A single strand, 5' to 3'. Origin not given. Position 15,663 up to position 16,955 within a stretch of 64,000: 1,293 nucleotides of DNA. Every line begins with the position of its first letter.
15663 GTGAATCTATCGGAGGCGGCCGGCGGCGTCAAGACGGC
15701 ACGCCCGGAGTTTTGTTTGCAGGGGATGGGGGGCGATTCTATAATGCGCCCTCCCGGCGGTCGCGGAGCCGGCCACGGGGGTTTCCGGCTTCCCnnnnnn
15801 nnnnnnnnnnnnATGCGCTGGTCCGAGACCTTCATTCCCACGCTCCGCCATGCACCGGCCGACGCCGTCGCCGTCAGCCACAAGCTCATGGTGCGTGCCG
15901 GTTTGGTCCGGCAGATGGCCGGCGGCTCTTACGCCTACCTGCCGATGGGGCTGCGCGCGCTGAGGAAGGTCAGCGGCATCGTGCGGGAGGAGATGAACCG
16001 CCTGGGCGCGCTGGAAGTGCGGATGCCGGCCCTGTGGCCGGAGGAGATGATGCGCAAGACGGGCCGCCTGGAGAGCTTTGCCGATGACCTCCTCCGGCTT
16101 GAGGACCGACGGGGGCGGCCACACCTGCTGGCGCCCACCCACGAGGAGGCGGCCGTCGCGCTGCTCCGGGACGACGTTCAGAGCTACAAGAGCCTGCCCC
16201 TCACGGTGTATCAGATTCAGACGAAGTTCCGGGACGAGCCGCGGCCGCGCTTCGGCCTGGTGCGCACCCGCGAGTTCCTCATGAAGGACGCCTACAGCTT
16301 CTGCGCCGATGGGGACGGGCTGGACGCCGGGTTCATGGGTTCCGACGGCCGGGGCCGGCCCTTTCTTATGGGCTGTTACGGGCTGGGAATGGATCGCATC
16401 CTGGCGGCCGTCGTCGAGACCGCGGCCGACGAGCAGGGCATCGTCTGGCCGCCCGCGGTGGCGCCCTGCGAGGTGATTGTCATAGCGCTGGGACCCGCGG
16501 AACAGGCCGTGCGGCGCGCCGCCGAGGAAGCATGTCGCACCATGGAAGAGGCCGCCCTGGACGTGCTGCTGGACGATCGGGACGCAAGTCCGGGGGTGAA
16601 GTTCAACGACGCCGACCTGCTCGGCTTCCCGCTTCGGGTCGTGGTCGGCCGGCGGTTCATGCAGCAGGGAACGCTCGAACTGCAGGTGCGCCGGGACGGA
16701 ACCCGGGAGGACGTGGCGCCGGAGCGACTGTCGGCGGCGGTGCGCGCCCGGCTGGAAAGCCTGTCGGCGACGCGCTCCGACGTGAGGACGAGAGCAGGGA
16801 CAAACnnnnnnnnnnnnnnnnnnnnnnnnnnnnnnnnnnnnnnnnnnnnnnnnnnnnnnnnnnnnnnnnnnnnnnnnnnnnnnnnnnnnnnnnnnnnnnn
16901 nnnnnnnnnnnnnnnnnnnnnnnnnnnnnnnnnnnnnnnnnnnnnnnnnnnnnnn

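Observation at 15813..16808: ProRS-like gene with motif 2 joined almost directly to motif 3 (about 240 aa missing, frame intact)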

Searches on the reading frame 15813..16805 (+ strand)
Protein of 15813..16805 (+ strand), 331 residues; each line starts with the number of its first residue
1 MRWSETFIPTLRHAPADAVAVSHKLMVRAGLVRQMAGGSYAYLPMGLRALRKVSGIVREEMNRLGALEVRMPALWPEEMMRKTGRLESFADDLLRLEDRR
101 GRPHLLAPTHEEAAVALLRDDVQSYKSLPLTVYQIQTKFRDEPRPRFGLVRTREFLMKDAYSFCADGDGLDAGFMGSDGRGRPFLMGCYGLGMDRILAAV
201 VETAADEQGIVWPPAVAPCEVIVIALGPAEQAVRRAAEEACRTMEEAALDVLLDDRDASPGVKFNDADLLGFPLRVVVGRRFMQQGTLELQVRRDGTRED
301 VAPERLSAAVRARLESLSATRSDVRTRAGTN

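Call 4: search_protein_families(library=pfam, proteins=[window:15813-16805:+], max_evalue=0.1)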
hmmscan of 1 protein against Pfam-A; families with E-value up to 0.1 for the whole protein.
window:15813-16805:+ (331 aa): 3 families
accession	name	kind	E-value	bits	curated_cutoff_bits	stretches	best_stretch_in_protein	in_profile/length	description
PF00587.30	tRNA-synt_2b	-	1.2e-18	68.2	29.3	1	96-168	3-75/179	tRNA synthetase class II core domain (G, H, P, S and T)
PF03129.25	HGTP_anticodon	-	7.9e-17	61.6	21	1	220-312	1-93/94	Anticodon binding domain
PF13565.12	HTH_32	-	0.027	15.4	33.7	0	96-135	17-52/73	Homeodomain-like domain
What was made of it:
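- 16470..16748 (+): Complete anticodon-binding domain (PF03129 positions 1-93 of 94, aa 220-312). Call 4
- On Bacterial-type ProRS (TIGR00409 / NF006625): PF00587 is covered at only 3-75 of 179 positions (call 4). No PF04073 hit (call 4). PF03129 positions 1-93 of 94, E = 7.9e-17 (call 4).
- The anticodon-binding domain is complete (call 4). Pfam class II core coverage is only 3-75 of 179 positions (call 4).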

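Call 5: search_protein_families(library=ncbifam, proteins=[window:15813-16805:+], max_evalue=0.1)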
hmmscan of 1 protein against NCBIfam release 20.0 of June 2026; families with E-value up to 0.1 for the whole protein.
window:15813-16805:+ (331 aa): 12 families
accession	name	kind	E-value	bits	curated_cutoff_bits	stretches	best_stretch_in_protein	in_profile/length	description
NF006625.0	PRK09194.1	equivalog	9.2e-125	417.7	558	2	1-174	1-174/559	proline--tRNA ligase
TIGR00409.1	proS_fam_II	equivalog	6.7e-109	365.3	306.7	2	1-174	1-174/568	proline--tRNA ligase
NF008979.1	PRK12325.1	exception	2.9e-108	362.5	550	2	1-167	1-167/437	proline--tRNA ligase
TIGR00408.1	proS_fam_I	equivalog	2.3e-35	122.4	437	2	187-318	252-385/475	proline--tRNA ligase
TIGR00418.1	thrS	equivalog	2.8e-23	82.6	383.65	2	25-165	176-320/565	threonine--tRNA ligase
NF003068.0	PRK03991.1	equivalog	1.3e-19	70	484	2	183-317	459-595/613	threonine--tRNA ligase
NF003211.1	PRK04173.1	equivalog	3.5e-12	45.9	312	2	191-304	329-448/454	glycine--tRNA ligase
TIGR00389.1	glyS_dimeric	equivalog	8.4e-12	44.4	243.3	2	126-168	180-222/565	glycine--tRNA ligase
TIGR00442.1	hisS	equivalog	1.5e-08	34.1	286.75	2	38-160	5-125/406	histidine--tRNA ligase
TIGR00414.1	serS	equivalog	7.8e-07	28.4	301.65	1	67-142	193-265/418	serine--tRNA ligase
NF002120.0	PRK00960.1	equivalog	0.0043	15.7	611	0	24-93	200-271/518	serine--tRNA ligase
NF011500.0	PRK14938.1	equivalog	0.024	13.6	362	1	207-311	263-364/387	Ser-tRNA(Thr) hydrolase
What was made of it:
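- On Bacterial-type ProRS (TIGR00409 / NF006625): NF006625 scores 417.7, below its cut-off of 558 (fails) (call 5).
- On INS-less ProRS (NF008979): Scores 362.5, below the cut-off of 550 (call 5).
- Closest known: INS-less ProRS. Different: The NF008979 score of 362.5 is below its cut-off of 550 (call 5).
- Checked: Pfam tRNA-synt_2b covers only 3-75 of 179 positions, HGTP_anticodon is complete at 1-93 of 94, and there is no tRNA_edit domain (calls 4, 5).
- The protein still scores above the TIGR00409 cut-off (365.3 against 306.7, call 5). The score is below the cut-offs of NF006625 (417.7 against 558) and NF008979 (362.5 against 550) (call 5).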

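Call 6: find_homologous_proteins(query=window:15813-16805:+)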
Query window:15813-16805:+ (331 aa): 8000 proteins with E <= 0.001 among 8000 candidates; the best 120 are listed.
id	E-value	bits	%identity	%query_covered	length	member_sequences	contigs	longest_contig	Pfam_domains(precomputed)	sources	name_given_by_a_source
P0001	4.2e-214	728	100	100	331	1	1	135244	PF03129.26,PF00587.31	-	-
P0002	4.3e-141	488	73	53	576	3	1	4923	PF03129.26,PF00587.31,PF04073.21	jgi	jgi:prolyl-tRNA synthetase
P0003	1.7e-127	443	70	53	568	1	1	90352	PF03129.26,PF00587.31,PF04073.21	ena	-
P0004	5.2e-127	442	71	53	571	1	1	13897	PF03129.26,PF00587.31,PF04073.21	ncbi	-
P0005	1.2e-126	441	70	53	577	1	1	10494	PF03129.26,PF00587.31,PF04073.21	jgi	jgi:prolyl-tRNA synthetase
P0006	1.2e-125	437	71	53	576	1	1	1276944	PF03129.26,PF00587.31,PF04073.21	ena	-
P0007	1.4e-125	437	67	53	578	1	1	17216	PF03129.26,PF00587.31,PF04073.21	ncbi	-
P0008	3.2e-124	433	67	53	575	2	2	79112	PF03129.26,PF00587.31,PF04073.21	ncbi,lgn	-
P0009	7.3e-124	432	70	53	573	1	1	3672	PF03129.26,PF00587.31,PF04073.21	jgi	jgi:prolyl-tRNA synthetase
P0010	2.2e-123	430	70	52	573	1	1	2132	PF03129.26,PF00587.31,PF04073.21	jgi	jgi:prolyl-tRNA synthetase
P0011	3.7e-123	429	66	53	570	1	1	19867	PF03129.26,PF00587.31,PF04073.21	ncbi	-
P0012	3.6e-122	426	67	53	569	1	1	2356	PF03129.26,PF00587.31,PF04073.21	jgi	jgi:prolyl-tRNA synthetase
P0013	3.3e-121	423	67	52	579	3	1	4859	PF03129.26,PF00587.31,PF04073.21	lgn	-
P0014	8.3e-119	415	65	51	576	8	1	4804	PF03129.26,PF00587.31,PF04073.21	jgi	-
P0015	1.4e-118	414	66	51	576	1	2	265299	PF03129.26,PF00587.31,PF04073.21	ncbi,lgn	-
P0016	6.4e-118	412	63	52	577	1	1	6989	PF03129.26,PF00587.31,PF04073.21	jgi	jgi:prolyl-tRNA synthetase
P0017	2.9e-117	410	60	53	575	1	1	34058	PF03129.26,PF00587.31,PF04073.21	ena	-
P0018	3.8e-117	409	71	53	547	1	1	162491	PF03129.26,PF00587.31,PF04073.21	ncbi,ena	-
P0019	5.9e-117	409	61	53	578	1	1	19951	PF03129.26,PF00587.31,PF04073.21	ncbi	-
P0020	1.0e-116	408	61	52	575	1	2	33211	PF03129.26,PF00587.31,PF04073.21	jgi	-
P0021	1.5e-116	407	59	53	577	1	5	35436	PF03129.26,PF00587.31,PF04073.21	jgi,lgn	jgi:prolyl-tRNA synthetase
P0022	1.5e-116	407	59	53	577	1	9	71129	PF03129.26,PF00587.31,PF04073.21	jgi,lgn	jgi:prolyl-tRNA synthetase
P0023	9.0e-116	405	64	50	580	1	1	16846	PF03129.26,PF00587.31,PF04073.21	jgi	jgi:prolyl-tRNA synthetase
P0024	1.4e-114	401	63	53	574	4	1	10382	PF03129.26,PF00587.31,PF04073.21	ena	-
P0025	1.5e-114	401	64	53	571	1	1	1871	PF03129.26,PF00587.31,PF04073.21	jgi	jgi:prolyl-tRNA synthetase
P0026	1.8e-114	401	63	53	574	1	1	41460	PF03129.26,PF00587.31,PF04073.21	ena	-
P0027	5.4e-114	399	66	53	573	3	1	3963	PF03129.26,PF00587.31,PF04073.21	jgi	jgi:prolyl-tRNA synthetase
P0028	1.6e-113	398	63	53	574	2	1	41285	PF03129.26,PF00587.31,PF04073.21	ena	-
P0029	3.2e-113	397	60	53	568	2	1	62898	PF03129.26,PF00587.31,PF04073.21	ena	-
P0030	1.2e-112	395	60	53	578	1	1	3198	PF03129.26,PF00587.31,PF04073.21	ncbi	-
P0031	2.2e-112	394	65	51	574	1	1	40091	PF03129.26,PF00587.31,PF04073.21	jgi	-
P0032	2.6e-112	394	56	53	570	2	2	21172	PF03129.26,PF00587.31,PF04073.21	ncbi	-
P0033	2.8e-112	393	62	53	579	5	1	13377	PF03129.26,PF00587.31,PF04073.21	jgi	-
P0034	1.2e-111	391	61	53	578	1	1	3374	PF03129.26,PF00587.31,PF04073.21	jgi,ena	-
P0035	1.2e-111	391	57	53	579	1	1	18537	PF03129.26,PF00587.31,PF04073.21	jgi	-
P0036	1.6e-111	391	59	53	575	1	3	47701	PF03129.26,PF00587.31,PF04073.21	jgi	-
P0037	3.8e-111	390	59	53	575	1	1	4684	PF03129.26,PF00587.31,PF04073.21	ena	-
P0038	4.5e-111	389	58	53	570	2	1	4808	PF03129.26,PF00587.31,PF04073.21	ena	-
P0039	1.1e-110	388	63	53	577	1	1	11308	PF03129.26,PF00587.31,PF04073.21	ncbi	-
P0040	7.9e-110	385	60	53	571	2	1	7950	PF03129.26,PF00587.31,PF04073.21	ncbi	-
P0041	8.0e-110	385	59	53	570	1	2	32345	PF03129.26,PF00587.31,PF04073.21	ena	-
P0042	2.7e-109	384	62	50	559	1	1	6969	PF03129.26,PF00587.31,PF04073.21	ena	-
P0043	3.0e-109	384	58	53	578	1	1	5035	PF03129.26,PF00587.31,PF04073.21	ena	-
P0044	3.3e-109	383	58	53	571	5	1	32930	PF03129.26,PF00587.31,PF04073.21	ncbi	ncbi:MAG: proline--tRNA ligase [Planctomycetota bacterium]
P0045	4.2e-109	383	61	53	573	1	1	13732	PF03129.26,PF00587.31,PF04073.21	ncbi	-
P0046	9.4e-109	382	63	49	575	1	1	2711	PF03129.26,PF00587.31,PF04073.21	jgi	-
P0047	1.4e-108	381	59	53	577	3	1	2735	PF03129.26,PF00587.31,PF04073.21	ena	-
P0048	1.6e-108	381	62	53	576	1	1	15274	PF03129.26,PF00587.31,PF04073.21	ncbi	ncbi:MAG: proline--tRNA ligase [Candidatus Brocadiia bacterium]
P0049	2.6e-108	380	57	53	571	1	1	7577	PF03129.26,PF00587.31,PF04073.21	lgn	-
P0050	1.6e-107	378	61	53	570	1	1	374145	PF03129.26,PF00587.31,PF04073.21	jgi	jgi:prolyl-tRNA synthetase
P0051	1.9e-107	378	64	53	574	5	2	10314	PF03129.26,PF00587.31,PF04073.21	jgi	-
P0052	4.3e-107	376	62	50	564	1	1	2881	PF03129.26,PF00587.31,PF04073.21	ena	-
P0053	2.4e-106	374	61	49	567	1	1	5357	PF03129.26,PF00587.31,PF04073.21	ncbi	-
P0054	1.7e-105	371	63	45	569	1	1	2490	PF03129.26,PF00587.31,PF04073.21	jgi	-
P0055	3.9e-103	363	60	53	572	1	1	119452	PF03129.26,PF00587.31,PF04073.21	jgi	jgi:prolyl-tRNA synthetase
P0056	9.3e-103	362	58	53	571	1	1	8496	PF03129.26,PF00587.31,PF04073.21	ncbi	-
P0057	3.6e-102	360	63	52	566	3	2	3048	PF03129.26,PF00587.31,PF04073.21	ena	-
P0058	4.6e-102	360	62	53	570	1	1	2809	PF03129.26,PF00587.31,PF04073.21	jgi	jgi:prolyl-tRNA synthetase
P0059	5.7e-102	360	63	53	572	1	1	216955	PF03129.26,PF00587.31,PF04073.21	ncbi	-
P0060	1.9e-101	358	62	53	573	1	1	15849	PF03129.26,PF00587.31,PF04073.21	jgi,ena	-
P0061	2.0e-101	358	60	53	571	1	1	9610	PF03129.26,PF00587.31,PF04073.21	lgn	-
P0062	2.7e-101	357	62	53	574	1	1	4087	PF03129.26,PF00587.31,PF04073.21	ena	-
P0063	9.4e-101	356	63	53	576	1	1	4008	PF03129.26,PF00587.31,PF04073.21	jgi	jgi:prolyl-tRNA synthetase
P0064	1.3e-100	355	63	53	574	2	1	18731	PF03129.26,PF00587.31,PF04073.21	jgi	-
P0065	2.1e-100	354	59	53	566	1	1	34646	PF03129.26,PF00587.31,PF04073.21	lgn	-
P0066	3.0e-100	354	54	59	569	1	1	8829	PF03129.26,PF00587.31,PF04073.21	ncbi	-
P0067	4.1e-100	353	60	53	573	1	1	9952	PF03129.26,PF00587.31,PF04073.21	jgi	-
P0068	4.4e-100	353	58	54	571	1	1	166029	PF03129.26,PF00587.31,PF04073.21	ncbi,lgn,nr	ncbi:MAG: proline--tRNA ligase [Candidatus Eisenbacteria bacterium]|nr:proline--tRNA ligase [Candida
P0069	7.3e-100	353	60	53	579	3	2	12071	PF03129.26,PF00587.31,PF04073.21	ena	-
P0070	9.4e-100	352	59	53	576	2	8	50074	PF03129.26,PF00587.31,PF04073.21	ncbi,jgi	jgi:prolyl-tRNA synthetase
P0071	9.9e-100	352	59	53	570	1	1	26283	PF03129.26,PF00587.31,PF04073.21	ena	-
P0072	1.1e-99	352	57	53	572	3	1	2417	PF03129.26,PF00587.31,PF04073.21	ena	-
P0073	1.1e-99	352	59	45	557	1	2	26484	PF03129.26,PF00587.31,PF04073.21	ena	-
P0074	1.3e-99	352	54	53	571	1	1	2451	PF03129.26,PF00587.31,PF04073.21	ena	-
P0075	1.5e-99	352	60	53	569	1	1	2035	PF03129.26,PF00587.31,PF04073.21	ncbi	-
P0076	1.6e-99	352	64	51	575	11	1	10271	PF03129.26,PF00587.31,PF04073.21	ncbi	ncbi:MAG: proline--tRNA ligase [Planctomycetota bacterium]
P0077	1.8e-99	351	59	53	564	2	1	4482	PF03129.26,PF00587.31,PF04073.21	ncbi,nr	ncbi:MAG: proline--tRNA ligase [Planctomycetes bacterium]|nr:proline--tRNA ligase [Planctomycetota b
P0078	1.9e-99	351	57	53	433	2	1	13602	PF03129.26,PF00587.31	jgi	-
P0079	2.0e-99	351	61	53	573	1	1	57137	PF03129.26,PF00587.31,PF04073.21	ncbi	-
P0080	2.4e-99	351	61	51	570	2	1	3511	PF03129.26,PF00587.31,PF04073.21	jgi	jgi:prolyl-tRNA synthetase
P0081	2.4e-99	351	57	53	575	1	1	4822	PF03129.26,PF00587.31,PF04073.21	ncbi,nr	ncbi:MAG: proline--tRNA ligase [Candidatus Omnitrophica bacterium]|nr:proline--tRNA ligase [Candidat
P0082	2.8e-99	351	59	53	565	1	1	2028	PF03129.26,PF00587.31,PF04073.21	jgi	jgi:prolyl-tRNA synthetase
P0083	2.9e-99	351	59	53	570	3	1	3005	PF03129.26,PF00587.31,PF04073.21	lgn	-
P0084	2.9e-99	351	57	53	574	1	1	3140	PF03129.26,PF00587.31,PF04073.21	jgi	-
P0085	3.1e-99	351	59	53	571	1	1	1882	PF03129.26,PF00587.31,PF04073.21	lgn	-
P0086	4.2e-99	350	61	53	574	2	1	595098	PF03129.26,PF00587.31,PF04073.21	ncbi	-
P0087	4.9e-99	350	57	53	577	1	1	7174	PF03129.26,PF00587.31,PF04073.21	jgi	jgi:prolyl-tRNA synthetase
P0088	8.5e-99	349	58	53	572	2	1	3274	PF03129.26,PF00587.31,PF04073.21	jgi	-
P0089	1.1e-98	349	58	53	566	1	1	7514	PF03129.26,PF00587.31,PF04073.21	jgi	jgi:prolyl-tRNA synthetase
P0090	1.2e-98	349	59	53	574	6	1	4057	PF03129.26,PF00587.31,PF04073.21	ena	-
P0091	2.0e-98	348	55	53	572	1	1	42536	PF03129.26,PF00587.31,PF04073.21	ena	-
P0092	2.2e-98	348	59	51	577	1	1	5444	PF03129.26,PF00587.31,PF04073.21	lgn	-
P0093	2.2e-98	348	59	53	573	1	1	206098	PF03129.26,PF00587.31,PF04073.21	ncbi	-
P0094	2.3e-98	348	59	53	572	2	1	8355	PF03129.26,PF00587.31,PF04073.21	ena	-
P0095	2.3e-98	348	56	53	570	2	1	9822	PF03129.26,PF00587.31,PF04073.21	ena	-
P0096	2.7e-98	347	58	53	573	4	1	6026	PF03129.26,PF00587.31,PF04073.21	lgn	-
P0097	2.9e-98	347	59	53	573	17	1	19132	PF03129.26,PF00587.31,PF04073.21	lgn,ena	-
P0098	3.2e-98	347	57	53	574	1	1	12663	PF03129.26,PF00587.31,PF04073.21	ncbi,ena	-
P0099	3.8e-98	347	59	53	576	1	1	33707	PF03129.26,PF00587.31,PF04073.21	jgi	-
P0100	4.4e-98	347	54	53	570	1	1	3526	PF03129.26,PF00587.31,PF04073.21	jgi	jgi:prolyl-tRNA synthetase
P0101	4.4e-98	347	54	53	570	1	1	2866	PF03129.26,PF00587.31,PF04073.21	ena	-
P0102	4.4e-98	347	59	51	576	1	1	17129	PF03129.26,PF00587.31,PF04073.21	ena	-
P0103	4.4e-98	347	57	53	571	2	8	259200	PF03129.26,PF00587.31,PF04073.21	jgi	-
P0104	4.5e-98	347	56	53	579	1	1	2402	PF03129.26,PF00587.31,PF04073.21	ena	-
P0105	4.6e-98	347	58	53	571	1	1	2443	PF03129.26,PF00587.31,PF04073.21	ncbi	-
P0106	5.8e-98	346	59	53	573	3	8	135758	PF03129.26,PF00587.31,PF04073.21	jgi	-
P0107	6.3e-98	346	57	52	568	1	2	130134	PF03129.26,PF00587.31,PF04073.21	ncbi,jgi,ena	-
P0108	6.9e-98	346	60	53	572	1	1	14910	PF03129.26,PF00587.31,PF04073.21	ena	-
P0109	7.4e-98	346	61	53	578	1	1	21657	PF03129.26,PF00587.31,PF04073.21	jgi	jgi:prolyl-tRNA synthetase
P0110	7.9e-98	346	56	53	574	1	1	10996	PF03129.26,PF00587.31,PF04073.21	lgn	-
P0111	9.0e-98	346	55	51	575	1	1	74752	PF03129.26,PF00587.31,PF04073.21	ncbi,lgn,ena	-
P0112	1.0e-97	346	58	53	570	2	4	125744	PF03129.26,PF00587.31,PF04073.21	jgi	-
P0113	1.1e-97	346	57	50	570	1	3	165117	PF03129.26,PF00587.31,PF04073.21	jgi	-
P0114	1.1e-97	345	60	53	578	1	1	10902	PF03129.26,PF00587.31,PF04073.21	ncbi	-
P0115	1.1e-97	345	60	53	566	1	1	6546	PF03129.26,PF00587.31,PF04073.21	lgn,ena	-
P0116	1.3e-97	345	58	49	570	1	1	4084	PF03129.26,PF00587.31,PF04073.21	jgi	jgi:prolyl-tRNA synthetase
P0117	1.4e-97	345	60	53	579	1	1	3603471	PF03129.26,PF00587.31,PF04073.21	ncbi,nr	ncbi:MAG: proline--tRNA ligase [Phycisphaerales bacterium]|nr:MAG: proline--tRNA ligase [Phycisphaer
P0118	1.5e-97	345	54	53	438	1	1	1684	PF03129.26,PF00587.31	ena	-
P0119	1.5e-97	345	60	53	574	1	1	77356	PF03129.26,PF00587.31,PF04073.21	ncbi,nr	ncbi:MAG TPA: proline--tRNA ligase [Geomonas sp.]|nr:proline--tRNA ligase [Geomonas sp.]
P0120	1.6e-97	345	55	53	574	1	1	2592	PF03129.26,PF00587.31,PF04073.21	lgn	-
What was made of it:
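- On Bacterial-type ProRS (TIGR00409 / NF006625): All of the nearest relatives have it (call 6).
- On Functional aaRS-like paralogue: A single member among 5.8 billion clusters (call 6).
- The next 119 hits are 433-580 aa (call 6).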

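Call 8: find_encoding_contigs(protein=P0001, flank=10000, max_places=6)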
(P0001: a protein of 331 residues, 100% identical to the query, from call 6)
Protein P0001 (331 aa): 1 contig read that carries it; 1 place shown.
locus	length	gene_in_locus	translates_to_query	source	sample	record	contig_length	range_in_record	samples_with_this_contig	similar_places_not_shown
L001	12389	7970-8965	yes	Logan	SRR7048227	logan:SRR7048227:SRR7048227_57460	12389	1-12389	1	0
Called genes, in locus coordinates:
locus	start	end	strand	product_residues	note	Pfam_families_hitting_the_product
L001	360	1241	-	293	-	PF00398:RrnaAD, PF13649:Methyltransf_25 (weak)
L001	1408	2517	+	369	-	PF12038:QTMAN_N, PF20706:GT4-conflict (weak), PF00534:Glycos_transf_1, PF13692:Glyco_trans_1_4 (faint)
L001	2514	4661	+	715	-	PF07584:BatA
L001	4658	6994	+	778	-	-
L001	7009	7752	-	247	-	PF01416:PseudoU_synth_1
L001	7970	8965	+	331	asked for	PF00587:tRNA-synt_2b, PF03129:HGTP_anticodon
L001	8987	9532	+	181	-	PF14385:DUF4416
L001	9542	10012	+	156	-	PF00334:NDK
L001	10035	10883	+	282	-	-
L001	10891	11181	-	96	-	-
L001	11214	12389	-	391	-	?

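Call 9: find_encoding_contigs(protein=P0002, flank=5000, max_places=4)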
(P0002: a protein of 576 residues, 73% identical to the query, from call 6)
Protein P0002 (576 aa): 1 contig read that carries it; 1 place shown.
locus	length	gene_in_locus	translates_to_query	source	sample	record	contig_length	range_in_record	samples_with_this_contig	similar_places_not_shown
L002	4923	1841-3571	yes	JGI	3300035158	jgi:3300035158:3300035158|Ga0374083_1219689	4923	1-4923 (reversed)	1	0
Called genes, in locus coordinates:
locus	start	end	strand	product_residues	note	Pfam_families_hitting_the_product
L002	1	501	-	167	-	?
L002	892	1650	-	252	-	PF01416:PseudoU_synth_1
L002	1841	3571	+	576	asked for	PF00587:tRNA-synt_2b, PF04073:tRNA_edit, PF03129:HGTP_anticodon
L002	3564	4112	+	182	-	PF14385:DUF4416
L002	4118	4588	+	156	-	PF00334:NDK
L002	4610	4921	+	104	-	?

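Call 12: find_encoding_contigs(protein=P0006, flank=6000, max_places=2)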
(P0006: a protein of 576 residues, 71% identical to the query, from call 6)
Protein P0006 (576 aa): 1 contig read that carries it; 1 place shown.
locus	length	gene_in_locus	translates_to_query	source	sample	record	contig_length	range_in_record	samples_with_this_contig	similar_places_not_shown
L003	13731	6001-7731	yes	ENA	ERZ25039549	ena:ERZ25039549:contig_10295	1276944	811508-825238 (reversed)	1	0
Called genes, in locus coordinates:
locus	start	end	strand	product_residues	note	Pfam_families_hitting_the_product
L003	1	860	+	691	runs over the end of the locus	PF07584:BatA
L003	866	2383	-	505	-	-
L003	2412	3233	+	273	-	-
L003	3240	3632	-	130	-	PF02596:DUF169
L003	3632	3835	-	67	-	-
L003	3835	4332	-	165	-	PF14512:TM1586_NiRdase (faint), PF00881:Nitroreductase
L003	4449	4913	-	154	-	PF00293:NUDIX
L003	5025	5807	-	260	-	PF01416:PseudoU_synth_1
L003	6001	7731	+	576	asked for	PF00587:tRNA-synt_2b, PF04073:tRNA_edit, PF03129:HGTP_anticodon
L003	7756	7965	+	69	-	PF14385:DUF4416 (weak)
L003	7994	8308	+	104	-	PF14385:DUF4416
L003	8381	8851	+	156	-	PF00334:NDK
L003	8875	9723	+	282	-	-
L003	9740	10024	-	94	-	-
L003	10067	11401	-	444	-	PF00004:AAA (weak), PF07728:AAA_5 (faint), PF13401:AAA_22 (faint), PF00004:AAA (weak), PF07724:AAA_2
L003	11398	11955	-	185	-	PF00227:Proteasome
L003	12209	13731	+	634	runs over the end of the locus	PF00005:ABC_tran, PF02463:SMC_N (faint), PF13401:AAA_22 (faint), PF13476:AAA_23 (faint), PF13304:AAA_21 (weak), PF12848:ABC_tran_Xtn, PF00005:ABC_tran, PF16326:ABC_tran_CTD (weak), +1 more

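Call 13: find_encoding_contigs(protein=P0003, flank=6000, max_places=2)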
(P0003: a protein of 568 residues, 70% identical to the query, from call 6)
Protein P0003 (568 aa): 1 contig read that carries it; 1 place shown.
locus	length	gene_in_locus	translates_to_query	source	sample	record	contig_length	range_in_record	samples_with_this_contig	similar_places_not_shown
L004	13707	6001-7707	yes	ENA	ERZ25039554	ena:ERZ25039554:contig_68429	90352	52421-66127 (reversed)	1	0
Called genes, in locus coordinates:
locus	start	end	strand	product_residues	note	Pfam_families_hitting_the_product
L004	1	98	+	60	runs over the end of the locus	-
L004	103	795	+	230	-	-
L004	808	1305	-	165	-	PF14512:TM1586_NiRdase (faint), PF00881:Nitroreductase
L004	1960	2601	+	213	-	-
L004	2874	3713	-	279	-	PF00702:Hydrolase (faint), PF08282:Hydrolase_3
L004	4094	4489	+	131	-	-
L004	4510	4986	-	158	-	PF00293:NUDIX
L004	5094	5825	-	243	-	PF01416:PseudoU_synth_1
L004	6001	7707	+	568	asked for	PF00587:tRNA-synt_2b, PF04073:tRNA_edit, PF03129:HGTP_anticodon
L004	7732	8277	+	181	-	PF14385:DUF4416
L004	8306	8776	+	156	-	PF00334:NDK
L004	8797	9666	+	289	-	-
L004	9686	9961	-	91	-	-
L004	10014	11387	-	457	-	PF00004:AAA (weak), PF07728:AAA_5 (faint), PF07724:AAA_2, PF00004:AAA (weak)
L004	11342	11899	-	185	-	PF00227:Proteasome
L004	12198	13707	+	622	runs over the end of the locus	PF00005:ABC_tran, PF02463:SMC_N (faint), PF13476:AAA_23 (faint), PF13555:AAA_29 (faint), PF13304:AAA_21 (weak), PF12848:ABC_tran_Xtn, PF00005:ABC_tran, PF16326:ABC_tran_CTD, +1 more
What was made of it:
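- On Functional aaRS-like paralogue: It occupies the canonical proS locus (calls 8, 9, 12, 13).
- Orthology: the order truA(-), proS, DUF4416, ndk, orf282, an ORF of about 95 aa (-), hslU(-) in the window matches L002, L003 and L004, which carry proS of 576, 576 and 568 aa (calls 8, 9, 12, 13). It sits at the ancestral locus rather than being a duplicate (calls 9, 12, 13).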
